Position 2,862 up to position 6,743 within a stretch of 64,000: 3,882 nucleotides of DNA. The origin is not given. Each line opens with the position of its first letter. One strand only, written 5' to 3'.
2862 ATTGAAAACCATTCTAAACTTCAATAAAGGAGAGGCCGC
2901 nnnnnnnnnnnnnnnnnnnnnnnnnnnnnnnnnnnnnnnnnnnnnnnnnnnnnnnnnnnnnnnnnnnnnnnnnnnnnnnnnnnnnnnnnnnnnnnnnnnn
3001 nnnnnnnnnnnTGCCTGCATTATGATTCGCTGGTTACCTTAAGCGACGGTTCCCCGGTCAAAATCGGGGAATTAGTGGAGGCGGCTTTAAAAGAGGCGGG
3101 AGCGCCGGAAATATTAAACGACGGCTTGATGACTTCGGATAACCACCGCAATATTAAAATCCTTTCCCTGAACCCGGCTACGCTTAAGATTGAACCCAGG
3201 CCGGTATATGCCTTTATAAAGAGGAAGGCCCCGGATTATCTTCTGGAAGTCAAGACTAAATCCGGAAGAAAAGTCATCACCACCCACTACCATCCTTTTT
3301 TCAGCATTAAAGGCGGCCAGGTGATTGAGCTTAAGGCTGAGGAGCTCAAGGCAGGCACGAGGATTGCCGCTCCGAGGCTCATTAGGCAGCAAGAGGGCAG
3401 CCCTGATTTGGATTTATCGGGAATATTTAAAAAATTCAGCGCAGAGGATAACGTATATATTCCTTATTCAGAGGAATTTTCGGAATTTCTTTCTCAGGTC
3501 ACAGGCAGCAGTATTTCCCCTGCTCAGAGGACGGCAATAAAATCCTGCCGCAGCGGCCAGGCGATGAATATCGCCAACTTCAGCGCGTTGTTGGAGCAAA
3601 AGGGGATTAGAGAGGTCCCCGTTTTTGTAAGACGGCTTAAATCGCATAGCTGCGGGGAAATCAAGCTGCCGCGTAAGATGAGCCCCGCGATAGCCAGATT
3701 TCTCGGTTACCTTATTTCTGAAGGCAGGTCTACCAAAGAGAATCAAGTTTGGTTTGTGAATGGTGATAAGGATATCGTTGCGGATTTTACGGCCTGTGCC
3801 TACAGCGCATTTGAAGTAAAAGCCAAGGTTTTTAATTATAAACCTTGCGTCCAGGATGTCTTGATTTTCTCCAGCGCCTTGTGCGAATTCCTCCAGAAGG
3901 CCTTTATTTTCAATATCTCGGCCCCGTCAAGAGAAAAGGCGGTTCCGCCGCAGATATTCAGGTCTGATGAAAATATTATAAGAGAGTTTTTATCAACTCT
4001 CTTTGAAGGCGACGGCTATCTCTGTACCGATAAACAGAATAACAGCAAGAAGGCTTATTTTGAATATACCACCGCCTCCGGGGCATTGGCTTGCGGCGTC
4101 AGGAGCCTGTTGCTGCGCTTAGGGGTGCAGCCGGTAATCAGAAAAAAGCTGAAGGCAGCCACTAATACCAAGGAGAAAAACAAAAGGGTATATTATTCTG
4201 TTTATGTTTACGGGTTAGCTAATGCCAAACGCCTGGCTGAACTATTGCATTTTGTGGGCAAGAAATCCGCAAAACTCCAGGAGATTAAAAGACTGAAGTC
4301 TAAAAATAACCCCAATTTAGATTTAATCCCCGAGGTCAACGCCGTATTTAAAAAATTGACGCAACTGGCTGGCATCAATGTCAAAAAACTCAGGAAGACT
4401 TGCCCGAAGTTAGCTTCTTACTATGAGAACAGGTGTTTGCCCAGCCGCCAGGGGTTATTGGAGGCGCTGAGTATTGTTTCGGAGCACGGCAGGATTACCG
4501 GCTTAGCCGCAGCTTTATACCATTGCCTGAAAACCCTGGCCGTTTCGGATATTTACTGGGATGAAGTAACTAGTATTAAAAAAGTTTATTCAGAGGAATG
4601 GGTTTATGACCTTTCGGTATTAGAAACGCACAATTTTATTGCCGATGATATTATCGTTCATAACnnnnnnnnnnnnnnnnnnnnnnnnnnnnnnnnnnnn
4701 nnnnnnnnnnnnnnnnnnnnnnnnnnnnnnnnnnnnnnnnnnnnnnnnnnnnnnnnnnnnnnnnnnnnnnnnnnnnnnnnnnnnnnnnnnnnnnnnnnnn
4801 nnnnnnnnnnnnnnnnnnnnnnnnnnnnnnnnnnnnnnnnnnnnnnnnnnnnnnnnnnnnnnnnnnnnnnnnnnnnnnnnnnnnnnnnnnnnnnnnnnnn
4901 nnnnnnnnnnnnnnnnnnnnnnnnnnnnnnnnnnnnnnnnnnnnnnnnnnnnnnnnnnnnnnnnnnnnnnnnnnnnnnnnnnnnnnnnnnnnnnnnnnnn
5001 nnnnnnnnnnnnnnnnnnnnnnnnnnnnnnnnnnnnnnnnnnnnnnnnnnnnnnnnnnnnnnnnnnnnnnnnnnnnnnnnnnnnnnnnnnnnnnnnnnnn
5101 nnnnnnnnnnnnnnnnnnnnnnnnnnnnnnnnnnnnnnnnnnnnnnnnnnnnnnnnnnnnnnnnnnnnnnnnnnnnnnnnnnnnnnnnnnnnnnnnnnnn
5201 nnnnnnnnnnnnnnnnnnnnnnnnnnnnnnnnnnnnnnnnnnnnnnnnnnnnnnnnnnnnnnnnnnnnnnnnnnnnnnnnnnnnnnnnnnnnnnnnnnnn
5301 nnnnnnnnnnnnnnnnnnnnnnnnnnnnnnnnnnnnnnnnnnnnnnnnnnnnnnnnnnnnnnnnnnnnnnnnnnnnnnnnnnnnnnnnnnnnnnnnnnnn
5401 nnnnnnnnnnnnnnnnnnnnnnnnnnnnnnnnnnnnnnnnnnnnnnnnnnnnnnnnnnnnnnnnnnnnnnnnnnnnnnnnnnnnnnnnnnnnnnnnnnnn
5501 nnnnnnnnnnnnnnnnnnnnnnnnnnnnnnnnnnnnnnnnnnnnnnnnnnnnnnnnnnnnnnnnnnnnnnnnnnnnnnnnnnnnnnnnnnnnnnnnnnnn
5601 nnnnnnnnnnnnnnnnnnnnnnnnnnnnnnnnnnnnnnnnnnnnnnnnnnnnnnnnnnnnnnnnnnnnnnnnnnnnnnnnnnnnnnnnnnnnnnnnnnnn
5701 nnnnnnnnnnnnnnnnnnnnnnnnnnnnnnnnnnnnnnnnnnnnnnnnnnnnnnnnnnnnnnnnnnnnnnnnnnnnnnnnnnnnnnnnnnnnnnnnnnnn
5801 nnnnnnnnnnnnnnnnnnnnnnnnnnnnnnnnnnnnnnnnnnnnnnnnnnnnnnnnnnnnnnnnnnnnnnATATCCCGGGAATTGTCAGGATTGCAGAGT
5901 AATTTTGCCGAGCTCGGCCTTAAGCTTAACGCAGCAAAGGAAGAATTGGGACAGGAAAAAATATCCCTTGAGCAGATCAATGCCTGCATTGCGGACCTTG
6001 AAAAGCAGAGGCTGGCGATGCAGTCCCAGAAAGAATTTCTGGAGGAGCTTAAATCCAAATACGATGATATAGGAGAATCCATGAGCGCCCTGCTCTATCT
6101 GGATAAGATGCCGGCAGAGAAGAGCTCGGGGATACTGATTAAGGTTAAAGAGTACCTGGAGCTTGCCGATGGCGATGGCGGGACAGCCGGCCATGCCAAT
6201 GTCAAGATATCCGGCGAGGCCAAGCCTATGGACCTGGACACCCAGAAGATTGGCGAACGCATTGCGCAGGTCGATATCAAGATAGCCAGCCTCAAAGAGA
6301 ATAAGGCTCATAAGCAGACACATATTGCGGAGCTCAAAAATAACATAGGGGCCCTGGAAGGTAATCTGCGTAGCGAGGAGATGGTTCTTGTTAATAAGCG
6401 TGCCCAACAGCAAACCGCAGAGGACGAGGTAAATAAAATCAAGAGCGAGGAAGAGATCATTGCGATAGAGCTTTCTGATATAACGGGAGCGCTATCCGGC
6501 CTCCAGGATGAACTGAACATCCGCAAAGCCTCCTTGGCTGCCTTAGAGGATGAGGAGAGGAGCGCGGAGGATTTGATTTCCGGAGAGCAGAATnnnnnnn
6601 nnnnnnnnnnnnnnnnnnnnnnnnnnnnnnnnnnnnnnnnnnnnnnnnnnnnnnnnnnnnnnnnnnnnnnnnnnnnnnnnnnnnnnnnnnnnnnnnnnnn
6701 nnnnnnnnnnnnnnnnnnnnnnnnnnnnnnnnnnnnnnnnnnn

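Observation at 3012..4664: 551-aa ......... intein splitting the Walker A P-loop of SMC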

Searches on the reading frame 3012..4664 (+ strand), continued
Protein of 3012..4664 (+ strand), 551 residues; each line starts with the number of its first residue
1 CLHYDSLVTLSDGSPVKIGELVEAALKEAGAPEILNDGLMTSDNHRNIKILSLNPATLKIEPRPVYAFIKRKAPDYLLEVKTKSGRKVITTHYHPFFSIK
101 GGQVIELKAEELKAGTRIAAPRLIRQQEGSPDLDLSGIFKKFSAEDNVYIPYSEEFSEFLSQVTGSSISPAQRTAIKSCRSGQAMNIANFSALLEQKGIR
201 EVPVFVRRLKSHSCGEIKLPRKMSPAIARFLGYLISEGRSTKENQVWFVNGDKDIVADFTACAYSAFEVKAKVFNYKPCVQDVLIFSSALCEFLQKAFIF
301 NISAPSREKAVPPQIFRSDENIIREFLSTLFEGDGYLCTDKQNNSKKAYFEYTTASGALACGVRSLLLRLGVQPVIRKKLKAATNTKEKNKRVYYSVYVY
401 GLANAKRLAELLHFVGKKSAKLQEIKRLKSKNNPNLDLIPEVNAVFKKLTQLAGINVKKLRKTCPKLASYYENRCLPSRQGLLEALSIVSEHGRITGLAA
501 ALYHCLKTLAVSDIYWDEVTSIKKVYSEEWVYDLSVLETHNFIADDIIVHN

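Call 44: search_protein_families(library=ncbifam, proteins=[P0019, P0033, P0016, P0025], max_evalue=0.00001)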
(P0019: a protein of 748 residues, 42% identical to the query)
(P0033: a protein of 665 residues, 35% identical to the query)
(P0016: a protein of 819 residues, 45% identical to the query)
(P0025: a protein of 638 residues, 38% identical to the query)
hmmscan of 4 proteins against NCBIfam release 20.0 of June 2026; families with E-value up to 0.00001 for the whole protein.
P0019 (748 aa): 23 families
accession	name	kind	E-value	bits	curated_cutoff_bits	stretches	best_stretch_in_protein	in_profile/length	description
TIGR02169.1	SMC_prok_A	equivalog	5.9e-54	183.2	729.4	2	586-747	37-208/1165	chromosome segregation protein SMC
NF005852.0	PRK07773.1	equivalog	6.2e-41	140.6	780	1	334-586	579-827/886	replicative DNA helicase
NF003157.0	PRK04132.1-2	equivalog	1.9e-38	132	1103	3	268-478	167-366/864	replication factor C small subunit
NF011491.0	PRK14898.1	equivalog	6.3e-35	120.4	783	1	52-586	93-544/860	DNA-directed RNA polymerase subunit A''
NF045703.1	rSAM_Tes_intein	exception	2.3e-31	108.5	1700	1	38-468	156-561/1040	tetraether lipid synthase Tes, intein-containing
NF003159.0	PRK04132.1-4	equivalog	2.6e-30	105.1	999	3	27-162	49-172/852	replication factor C small subunit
NF011418.0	PRK14845.1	equivalog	8.6e-27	93.3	756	1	29-538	15-379/1049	translation initiation factor IF-2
TIGR02168.1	SMC_prok_B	equivalog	4.3e-26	91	567.35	2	586-735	37-197/1181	chromosome segregation protein SMC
NF011287.0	PRK14698.1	equivalog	9.2e-22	76.9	1238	1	268-584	387-666/1017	V-type ATP synthase subunit A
NF011303.0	PRK14715.1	equivalog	6.7e-21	73.2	1585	1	74-470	931-1327/1627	DNA-directed DNA polymerase II large subunit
NF038098.1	GyrA_w_intein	exception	1.9e-20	72.5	1850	1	276-587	242-539/1232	intein-containing DNA gyrase subunit A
NF003158.0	PRK04132.1-3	equivalog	1e-18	66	1750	2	26-161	50-173/1437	replication factor C small subunit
TIGR01445.1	intein_Nterm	domain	1.2e-16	61.4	24.5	1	38-134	1-82/83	intein N-terminal splicing region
NF011302.0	PRK14714.1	equivalog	5.9e-16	57.2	1791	1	37-159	931-1054/1350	DNA-directed DNA polymerase II large subunit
NF038162.1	RtcB_rel_intein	exception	1.7e-15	56.1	1150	1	338-636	323-616/961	intein-containing RtcB family protein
TIGR01443.1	intein_Cterm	domain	4e-06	26.9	15.6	1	564-586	1-24/24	intein C-terminal splicing region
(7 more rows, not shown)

P0033 (665 aa): 15 families
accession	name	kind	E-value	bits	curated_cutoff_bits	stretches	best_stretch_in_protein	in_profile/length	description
NF003159.0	PRK04132.1-4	equivalog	6.4e-39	133.6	999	3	276-509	171-380/852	replication factor C small subunit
NF003157.0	PRK04132.1-2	equivalog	4.7e-37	127.4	1103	3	44-187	40-173/864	replication factor C small subunit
NF011491.0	PRK14898.1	equivalog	2.1e-31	108.8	783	1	68-599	93-543/860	DNA-directed RNA polymerase subunit A''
NF005852.0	PRK07773.1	equivalog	3.2e-26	91.9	780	1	345-605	578-832/886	replicative DNA helicase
TIGR02168.1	SMC_prok_B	equivalog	9.8e-26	89.8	567.35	2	600-661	37-99/1181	chromosome segregation protein SMC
TIGR02169.1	SMC_prok_A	equivalog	3.9e-25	87.8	729.4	2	600-661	37-97/1165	chromosome segregation protein SMC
NF011287.0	PRK14698.1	equivalog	5.4e-23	81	1238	2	263-453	373-555/1017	V-type ATP synthase subunit A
NF045703.1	rSAM_Tes_intein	exception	1.6e-16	59.3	1700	1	77-476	181-560/1040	tetraether lipid synthase Tes, intein-containing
TIGR01445.1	intein_Nterm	domain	9.5e-16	58.6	24.5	1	54-148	1-83/83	intein N-terminal splicing region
NF006207.0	PRK08332.1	equivalog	9.3e-15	52.9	2400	1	282-425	1003-1143/1684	vitamin B12-dependent ribonucleotide reductase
NF011302.0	PRK14714.1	equivalog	2.5e-13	48.5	1791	1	53-179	931-1061/1350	DNA-directed DNA polymerase II large subunit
NF011303.0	PRK14715.1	equivalog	5.3e-11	40.4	1585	1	96-423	940-1260/1627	DNA-directed DNA polymerase II large subunit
NF038162.1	RtcB_rel_intein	exception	8.8e-09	33.9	1150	1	98-602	121-581/961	intein-containing RtcB family protein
NF038098.1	GyrA_w_intein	exception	3.9e-07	28.4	1850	0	357-601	313-539/1232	intein-containing DNA gyrase subunit A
TIGR01443.1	intein_Cterm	domain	7.5e-06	26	15.6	0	578-600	1-24/24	intein C-terminal splicing region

P0016 (819 aa): 17 families
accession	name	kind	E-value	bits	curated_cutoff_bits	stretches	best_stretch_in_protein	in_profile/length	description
TIGR02168.1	SMC_prok_B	equivalog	5e-59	200.1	567.35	3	598-648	37-87/1181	chromosome segregation protein SMC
NF005852.0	PRK07773.1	equivalog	1.7e-43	149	780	2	338-598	585-827/886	replicative DNA helicase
NF003159.0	PRK04132.1-4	equivalog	3.6e-33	114.6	999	2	31-172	52-181/852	replication factor C small subunit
NF011491.0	PRK14898.1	equivalog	1.1e-28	99.8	783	1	54-598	94-544/860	DNA-directed RNA polymerase subunit A''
NF003157.0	PRK04132.1-2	equivalog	9.7e-27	93.2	1103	3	31-167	42-166/864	replication factor C small subunit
NF003158.0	PRK04132.1-3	equivalog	3.2e-23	80.9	1750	2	31-168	54-179/1437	replication factor C small subunit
TIGR02169.1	SMC_prok_A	equivalog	2.6e-20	71.8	729.4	1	4-39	2-37/1165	chromosome segregation protein SMC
NF045703.1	rSAM_Tes_intein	exception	3.3e-20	71.5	1700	1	83-469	201-556/1040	tetraether lipid synthase Tes, intein-containing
NF011287.0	PRK14698.1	equivalog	4.9e-20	71.2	1238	1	257-452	379-556/1017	V-type ATP synthase subunit A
TIGR01445.1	intein_Nterm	domain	2.1e-18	67.1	24.5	1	39-136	1-83/83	intein N-terminal splicing region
NF011418.0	PRK14845.1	equivalog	8.7e-18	63.5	756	1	27-470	12-311/1049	translation initiation factor IF-2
NF038098.1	GyrA_w_intein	exception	1.2e-16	59.9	1850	1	346-598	315-538/1232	intein-containing DNA gyrase subunit A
NF038162.1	RtcB_rel_intein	exception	4e-13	48.3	1150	0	558-600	538-581/961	intein-containing RtcB family protein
NF011302.0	PRK14714.1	equivalog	9.2e-13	46.6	1791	1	38-158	931-1052/1350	DNA-directed DNA polymerase II large subunit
NF007072.0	PRK09519.1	equivalog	3.4e-09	35.6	1024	1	272-427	364-518/790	intein-containing recombinase RecA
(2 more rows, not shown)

P0025 (638 aa): 21 families
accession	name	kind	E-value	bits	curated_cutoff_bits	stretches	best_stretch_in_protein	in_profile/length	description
NF005852.0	PRK07773.1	equivalog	1.2e-41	142.9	780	2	266-593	501-820/886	replicative DNA helicase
NF011491.0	PRK14898.1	equivalog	5.4e-29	100.8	783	1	42-597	75-540/860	DNA-directed RNA polymerase subunit A''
NF003157.0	PRK04132.1-2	equivalog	8.1e-27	93.5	1103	2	270-489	168-369/864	replication factor C small subunit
NF003159.0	PRK04132.1-4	equivalog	4.3e-23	81.3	999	1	34-167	51-173/852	replication factor C small subunit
NF011287.0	PRK14698.1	equivalog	1.7e-21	76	1238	1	231-456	352-558/1017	V-type ATP synthase subunit A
NF011501.0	PRK14939.1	subfamily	7.8e-17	61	796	1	601-638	504-541/803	DNA gyrase subunit B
NF003158.0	PRK04132.1-3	equivalog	6.5e-16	56.7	1750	1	33-167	52-175/1437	replication factor C small subunit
NF045703.1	rSAM_Tes_intein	exception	9.9e-16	56.7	1700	1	108-470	221-555/1040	tetraether lipid synthase Tes, intein-containing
NF038098.1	GyrA_w_intein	exception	1.1e-15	56.7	1850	1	252-500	217-454/1232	intein-containing DNA gyrase subunit A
TIGR01445.1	intein_Nterm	domain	2e-14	54.3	24.5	1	43-139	1-83/83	intein N-terminal splicing region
TIGR01059.1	gyrB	equivalog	2e-14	53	882.4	1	600-638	496-534/639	DNA topoisomerase (ATP-hydrolyzing) subunit B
NF004189.0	PRK05644.1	subfamily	8.5e-14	50.8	740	1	601-638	504-541/641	DNA gyrase subunit B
TIGR02168.1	SMC_prok_B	equivalog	1.8e-13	49.2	567.35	1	7-42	1-36/1181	chromosome segregation protein SMC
TIGR01058.1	parE_Gpos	equivalog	2.3e-12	46.1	899.95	1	600-638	500-538/637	DNA topoisomerase IV subunit B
NF011303.0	PRK14715.1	equivalog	9.3e-12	42.8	1585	1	106-428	959-1267/1627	DNA-directed DNA polymerase II large subunit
TIGR02169.1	SMC_prok_A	equivalog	4.7e-10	37.8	729.4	1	8-48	2-42/1165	chromosome segregation protein SMC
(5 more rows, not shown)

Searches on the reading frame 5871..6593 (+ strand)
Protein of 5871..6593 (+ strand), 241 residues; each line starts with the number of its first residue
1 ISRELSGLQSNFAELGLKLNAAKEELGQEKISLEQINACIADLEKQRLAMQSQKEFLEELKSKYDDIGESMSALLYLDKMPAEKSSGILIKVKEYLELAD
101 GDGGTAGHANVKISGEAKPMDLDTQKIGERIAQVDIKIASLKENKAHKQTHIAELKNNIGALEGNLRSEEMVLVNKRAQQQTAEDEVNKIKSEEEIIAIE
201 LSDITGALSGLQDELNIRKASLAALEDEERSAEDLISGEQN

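Call 62: predict_structure(alignment_id=A2)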
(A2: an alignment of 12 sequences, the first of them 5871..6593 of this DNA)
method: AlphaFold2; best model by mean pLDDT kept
length: 241 residues; sequences in the alignment: 12
mean_pLDDT: 81.4   pTM: 0.51
mean pLDDT of the five models: 81.4, 80.6, 80.1, 79.3, 78.9
residues with pLDDT >= 90: 145; 70-90: 33; 50-70: 37; < 50: 26
segments of 3 or more residues with pLDDT < 50: 65-71, 82-84, 99-110
pLDDT, mean of each block of 10 residues (from residue 1): 88 93 94 94 90 76 49 53 54 51 41 57 78 93 94 95 93 93 94 95 96 96 96 92 78
secondary structure, 60 per line:
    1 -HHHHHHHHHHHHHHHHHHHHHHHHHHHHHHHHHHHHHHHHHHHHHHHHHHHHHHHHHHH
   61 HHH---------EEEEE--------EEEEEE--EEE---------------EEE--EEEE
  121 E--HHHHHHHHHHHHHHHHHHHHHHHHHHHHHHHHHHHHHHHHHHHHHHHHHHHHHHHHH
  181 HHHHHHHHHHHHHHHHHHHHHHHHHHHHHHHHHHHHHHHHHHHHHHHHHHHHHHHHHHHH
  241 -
elements in order: H2-63 E73-77 E86-91 E94-96 E112-114 E117-121 H124-240

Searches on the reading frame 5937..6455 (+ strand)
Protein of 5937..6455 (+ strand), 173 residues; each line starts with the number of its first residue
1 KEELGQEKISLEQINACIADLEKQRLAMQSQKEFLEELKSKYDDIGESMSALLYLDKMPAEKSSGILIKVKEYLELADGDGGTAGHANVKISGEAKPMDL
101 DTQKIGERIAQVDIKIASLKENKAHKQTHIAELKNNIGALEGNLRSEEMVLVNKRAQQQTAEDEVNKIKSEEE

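Call 54: search_protein_families(library=pfam, proteins=[window:5937-6455:+], max_evalue=1)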
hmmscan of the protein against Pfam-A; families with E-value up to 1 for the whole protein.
seq(173 aa): 6 families
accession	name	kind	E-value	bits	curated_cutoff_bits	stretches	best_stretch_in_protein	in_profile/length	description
PF11180.13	DUF2968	-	0.095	12.7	27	1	102-168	87-153/180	Protein of unknown function (DUF2968)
PF08614.16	ATG16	-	0.15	12.6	33.7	1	106-167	101-162/200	Autophagy protein 16 (ATG16)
PF02465.23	FliD_N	-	0.16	13.1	24.8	0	19-58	21-60/97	Flagellar hook-associated protein 2 N-terminus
PF18052.6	Rx_N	-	0.32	11.6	27.7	1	2-45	25-68/93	Rx N-terminal domain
PF10186.14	ATG14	-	0.39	10.2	33.2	1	101-158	70-127/347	Vacuolar sorting 38 and autophagy-related subunit 14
PF23729.2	Spectrin_Dys-1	-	0.87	10.1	27.6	0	18-43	24-49/90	Dystrophin-1-like, spectrin repeat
